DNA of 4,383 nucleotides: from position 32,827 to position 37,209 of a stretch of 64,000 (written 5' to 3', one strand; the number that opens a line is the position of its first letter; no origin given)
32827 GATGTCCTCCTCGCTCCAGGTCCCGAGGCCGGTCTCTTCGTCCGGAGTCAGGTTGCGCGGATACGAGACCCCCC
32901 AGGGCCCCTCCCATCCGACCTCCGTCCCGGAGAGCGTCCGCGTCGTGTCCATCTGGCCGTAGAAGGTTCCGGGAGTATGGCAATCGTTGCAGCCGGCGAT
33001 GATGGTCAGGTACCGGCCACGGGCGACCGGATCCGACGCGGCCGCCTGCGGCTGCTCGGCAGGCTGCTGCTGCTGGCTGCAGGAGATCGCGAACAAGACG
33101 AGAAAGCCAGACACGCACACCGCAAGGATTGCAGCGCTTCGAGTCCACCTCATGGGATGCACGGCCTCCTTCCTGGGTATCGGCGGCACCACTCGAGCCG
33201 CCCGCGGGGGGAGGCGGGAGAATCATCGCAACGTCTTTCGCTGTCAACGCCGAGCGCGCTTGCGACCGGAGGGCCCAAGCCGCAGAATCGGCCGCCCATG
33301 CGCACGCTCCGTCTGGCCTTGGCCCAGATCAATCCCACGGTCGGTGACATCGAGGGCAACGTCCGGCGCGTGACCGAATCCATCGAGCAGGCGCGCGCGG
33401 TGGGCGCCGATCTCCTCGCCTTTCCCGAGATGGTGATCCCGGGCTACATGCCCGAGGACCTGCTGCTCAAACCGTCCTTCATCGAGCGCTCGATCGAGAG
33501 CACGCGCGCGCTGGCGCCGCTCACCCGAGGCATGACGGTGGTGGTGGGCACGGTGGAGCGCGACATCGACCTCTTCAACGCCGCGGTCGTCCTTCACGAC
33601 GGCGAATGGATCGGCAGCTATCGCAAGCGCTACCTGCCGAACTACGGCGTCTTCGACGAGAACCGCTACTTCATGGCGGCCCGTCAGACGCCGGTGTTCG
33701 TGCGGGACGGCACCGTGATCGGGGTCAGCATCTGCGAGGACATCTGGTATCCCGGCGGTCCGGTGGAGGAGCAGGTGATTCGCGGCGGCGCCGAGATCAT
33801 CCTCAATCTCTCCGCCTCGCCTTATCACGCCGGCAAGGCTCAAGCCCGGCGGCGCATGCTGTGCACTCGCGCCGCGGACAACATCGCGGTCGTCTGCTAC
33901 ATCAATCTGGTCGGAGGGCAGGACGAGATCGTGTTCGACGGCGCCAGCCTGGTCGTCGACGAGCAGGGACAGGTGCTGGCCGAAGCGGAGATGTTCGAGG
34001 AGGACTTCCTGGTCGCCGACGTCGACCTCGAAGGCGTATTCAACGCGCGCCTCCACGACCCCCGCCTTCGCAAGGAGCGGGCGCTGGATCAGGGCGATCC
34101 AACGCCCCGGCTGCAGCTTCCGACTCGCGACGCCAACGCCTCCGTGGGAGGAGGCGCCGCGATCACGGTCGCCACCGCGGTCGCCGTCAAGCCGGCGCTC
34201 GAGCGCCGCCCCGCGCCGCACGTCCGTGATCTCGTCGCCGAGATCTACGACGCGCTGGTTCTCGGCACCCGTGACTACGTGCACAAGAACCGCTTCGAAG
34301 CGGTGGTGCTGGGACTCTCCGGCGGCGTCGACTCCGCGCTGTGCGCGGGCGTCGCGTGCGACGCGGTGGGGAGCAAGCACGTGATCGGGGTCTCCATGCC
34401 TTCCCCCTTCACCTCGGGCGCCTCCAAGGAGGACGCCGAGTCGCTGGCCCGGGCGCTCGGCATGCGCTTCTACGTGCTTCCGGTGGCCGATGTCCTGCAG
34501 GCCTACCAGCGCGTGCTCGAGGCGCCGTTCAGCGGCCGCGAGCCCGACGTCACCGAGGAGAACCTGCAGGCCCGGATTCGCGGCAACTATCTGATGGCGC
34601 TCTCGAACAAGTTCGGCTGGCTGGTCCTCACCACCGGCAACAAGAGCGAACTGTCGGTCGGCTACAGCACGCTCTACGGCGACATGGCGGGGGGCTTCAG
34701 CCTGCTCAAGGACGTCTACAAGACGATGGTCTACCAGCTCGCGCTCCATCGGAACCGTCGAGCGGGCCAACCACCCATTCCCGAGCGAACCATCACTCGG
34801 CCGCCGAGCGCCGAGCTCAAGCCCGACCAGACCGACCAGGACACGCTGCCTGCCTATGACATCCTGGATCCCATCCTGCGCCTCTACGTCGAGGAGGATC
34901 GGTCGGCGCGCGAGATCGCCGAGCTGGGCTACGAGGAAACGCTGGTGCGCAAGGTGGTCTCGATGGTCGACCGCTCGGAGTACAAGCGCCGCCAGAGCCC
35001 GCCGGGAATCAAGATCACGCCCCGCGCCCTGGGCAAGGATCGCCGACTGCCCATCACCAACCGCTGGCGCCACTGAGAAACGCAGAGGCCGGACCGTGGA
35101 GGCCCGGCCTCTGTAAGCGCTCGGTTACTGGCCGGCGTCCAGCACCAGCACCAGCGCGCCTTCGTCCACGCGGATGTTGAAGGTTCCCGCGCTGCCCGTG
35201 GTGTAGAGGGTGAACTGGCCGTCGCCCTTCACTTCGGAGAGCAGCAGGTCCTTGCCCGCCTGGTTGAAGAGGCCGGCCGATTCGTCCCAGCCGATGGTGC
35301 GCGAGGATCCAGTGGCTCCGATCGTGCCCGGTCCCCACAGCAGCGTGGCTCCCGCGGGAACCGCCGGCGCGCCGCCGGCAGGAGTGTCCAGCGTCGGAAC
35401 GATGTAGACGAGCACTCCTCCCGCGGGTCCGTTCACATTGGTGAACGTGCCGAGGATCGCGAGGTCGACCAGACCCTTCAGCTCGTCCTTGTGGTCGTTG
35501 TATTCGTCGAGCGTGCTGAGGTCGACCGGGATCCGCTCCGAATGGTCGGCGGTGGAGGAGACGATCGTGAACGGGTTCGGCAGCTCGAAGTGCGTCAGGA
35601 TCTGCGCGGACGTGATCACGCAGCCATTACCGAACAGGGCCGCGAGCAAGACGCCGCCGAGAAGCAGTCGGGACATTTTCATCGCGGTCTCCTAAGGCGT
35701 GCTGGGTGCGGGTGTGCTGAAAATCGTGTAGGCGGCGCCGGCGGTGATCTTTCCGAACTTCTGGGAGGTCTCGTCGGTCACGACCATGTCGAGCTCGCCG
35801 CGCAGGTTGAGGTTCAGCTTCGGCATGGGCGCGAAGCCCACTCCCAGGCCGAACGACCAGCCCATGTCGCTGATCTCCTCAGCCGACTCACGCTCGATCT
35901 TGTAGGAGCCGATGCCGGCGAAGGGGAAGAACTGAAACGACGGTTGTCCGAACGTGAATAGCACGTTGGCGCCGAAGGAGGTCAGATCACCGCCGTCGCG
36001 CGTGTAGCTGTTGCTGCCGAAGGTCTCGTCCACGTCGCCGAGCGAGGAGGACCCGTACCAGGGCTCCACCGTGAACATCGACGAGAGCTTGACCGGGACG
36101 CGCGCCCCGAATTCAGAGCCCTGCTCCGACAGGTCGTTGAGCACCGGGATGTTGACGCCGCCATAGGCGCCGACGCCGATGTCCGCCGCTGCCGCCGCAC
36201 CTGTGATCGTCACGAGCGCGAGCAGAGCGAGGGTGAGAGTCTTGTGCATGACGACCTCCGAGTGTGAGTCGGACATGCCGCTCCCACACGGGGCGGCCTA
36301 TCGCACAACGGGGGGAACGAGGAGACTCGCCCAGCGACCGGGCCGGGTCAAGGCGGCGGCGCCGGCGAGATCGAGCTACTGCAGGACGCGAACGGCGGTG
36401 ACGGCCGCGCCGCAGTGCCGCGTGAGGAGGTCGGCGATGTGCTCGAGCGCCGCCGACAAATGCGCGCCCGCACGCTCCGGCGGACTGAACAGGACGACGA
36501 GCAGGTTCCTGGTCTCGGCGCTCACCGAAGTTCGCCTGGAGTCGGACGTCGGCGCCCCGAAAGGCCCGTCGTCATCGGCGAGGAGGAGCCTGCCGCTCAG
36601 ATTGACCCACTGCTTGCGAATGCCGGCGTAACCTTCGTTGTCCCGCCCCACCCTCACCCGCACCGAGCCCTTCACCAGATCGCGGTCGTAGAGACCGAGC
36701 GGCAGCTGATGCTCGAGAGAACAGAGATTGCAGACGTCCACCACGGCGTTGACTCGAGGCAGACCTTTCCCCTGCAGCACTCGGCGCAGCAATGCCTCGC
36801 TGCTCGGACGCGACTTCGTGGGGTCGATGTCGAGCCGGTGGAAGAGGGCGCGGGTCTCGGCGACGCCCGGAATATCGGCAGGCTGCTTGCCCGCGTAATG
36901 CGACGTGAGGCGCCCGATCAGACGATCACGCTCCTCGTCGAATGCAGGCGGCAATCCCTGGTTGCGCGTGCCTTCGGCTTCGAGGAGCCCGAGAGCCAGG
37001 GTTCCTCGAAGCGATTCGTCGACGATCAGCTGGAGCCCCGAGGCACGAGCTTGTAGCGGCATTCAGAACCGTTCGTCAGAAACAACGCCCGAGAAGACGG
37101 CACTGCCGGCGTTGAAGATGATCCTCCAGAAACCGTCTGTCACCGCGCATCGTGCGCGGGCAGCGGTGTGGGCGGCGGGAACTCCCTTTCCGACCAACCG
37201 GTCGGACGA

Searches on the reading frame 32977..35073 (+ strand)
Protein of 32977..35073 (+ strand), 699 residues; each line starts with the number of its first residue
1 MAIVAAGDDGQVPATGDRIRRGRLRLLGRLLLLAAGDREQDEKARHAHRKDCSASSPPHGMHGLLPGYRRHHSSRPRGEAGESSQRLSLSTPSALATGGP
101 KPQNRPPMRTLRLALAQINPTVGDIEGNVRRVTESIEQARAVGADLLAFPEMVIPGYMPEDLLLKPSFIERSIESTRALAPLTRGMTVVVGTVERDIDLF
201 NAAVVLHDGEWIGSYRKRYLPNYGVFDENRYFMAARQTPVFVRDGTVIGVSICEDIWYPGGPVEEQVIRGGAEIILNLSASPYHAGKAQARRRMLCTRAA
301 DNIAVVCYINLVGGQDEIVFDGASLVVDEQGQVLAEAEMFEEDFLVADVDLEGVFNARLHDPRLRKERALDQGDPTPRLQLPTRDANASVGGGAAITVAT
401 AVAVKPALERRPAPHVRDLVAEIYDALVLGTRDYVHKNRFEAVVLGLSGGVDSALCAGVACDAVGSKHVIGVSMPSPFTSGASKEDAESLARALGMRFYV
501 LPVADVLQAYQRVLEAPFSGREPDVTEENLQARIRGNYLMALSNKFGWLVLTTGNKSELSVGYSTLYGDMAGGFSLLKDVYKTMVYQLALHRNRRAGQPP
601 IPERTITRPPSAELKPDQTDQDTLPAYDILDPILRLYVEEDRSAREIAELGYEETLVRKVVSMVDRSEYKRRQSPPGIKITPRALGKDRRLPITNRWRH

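Call 41: search_protein_families(library=pfam, proteins=[window:32977-35073:+], max_evalue=0.0001)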
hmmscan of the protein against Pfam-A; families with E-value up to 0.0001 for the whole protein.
window:32977-35073:+ (699 aa): 2 families
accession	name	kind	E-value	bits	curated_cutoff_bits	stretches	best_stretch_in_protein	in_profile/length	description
PF02540.23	NAD_synthase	-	5.3e-72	242.3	21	1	425-673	3-241/242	NAD synthase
PF00795.27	CN_hydrolase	-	5.4e-39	134.5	23.2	1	112-354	1-251/256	Carbon-nitrogen hydrolase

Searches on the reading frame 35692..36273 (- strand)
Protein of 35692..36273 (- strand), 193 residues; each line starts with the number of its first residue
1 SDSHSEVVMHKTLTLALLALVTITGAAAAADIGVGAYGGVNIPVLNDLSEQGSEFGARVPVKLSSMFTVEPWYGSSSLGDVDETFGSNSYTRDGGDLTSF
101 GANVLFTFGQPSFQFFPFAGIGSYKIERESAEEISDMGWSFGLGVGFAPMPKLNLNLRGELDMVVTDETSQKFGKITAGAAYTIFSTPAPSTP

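Call 41: search_protein_families(library=pfam, proteins=[window:35692-36273:-], max_evalue=0.0001)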
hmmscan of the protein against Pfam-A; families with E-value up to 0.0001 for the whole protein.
window:35692-36273:- (193 aa): 1 family
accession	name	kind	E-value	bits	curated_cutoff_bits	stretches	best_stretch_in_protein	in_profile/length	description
PF13505.12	OMP_b-brl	-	1.2e-10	42.2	28.7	1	15-182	3-173/175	Outer membrane protein beta-barrel domain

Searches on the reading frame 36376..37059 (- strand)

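Call 41: search_protein_families(library=pfam, proteins=[window:36376-37059:-], max_evalue=0.0001)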
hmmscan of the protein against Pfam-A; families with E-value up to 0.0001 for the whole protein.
window:36376-37059:- (227 aa): 1 family
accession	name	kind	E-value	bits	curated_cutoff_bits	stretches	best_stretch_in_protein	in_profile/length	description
PF03483.22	B3_4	-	2.7e-21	76.4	29.3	1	72-190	5-124/174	B3/4 domain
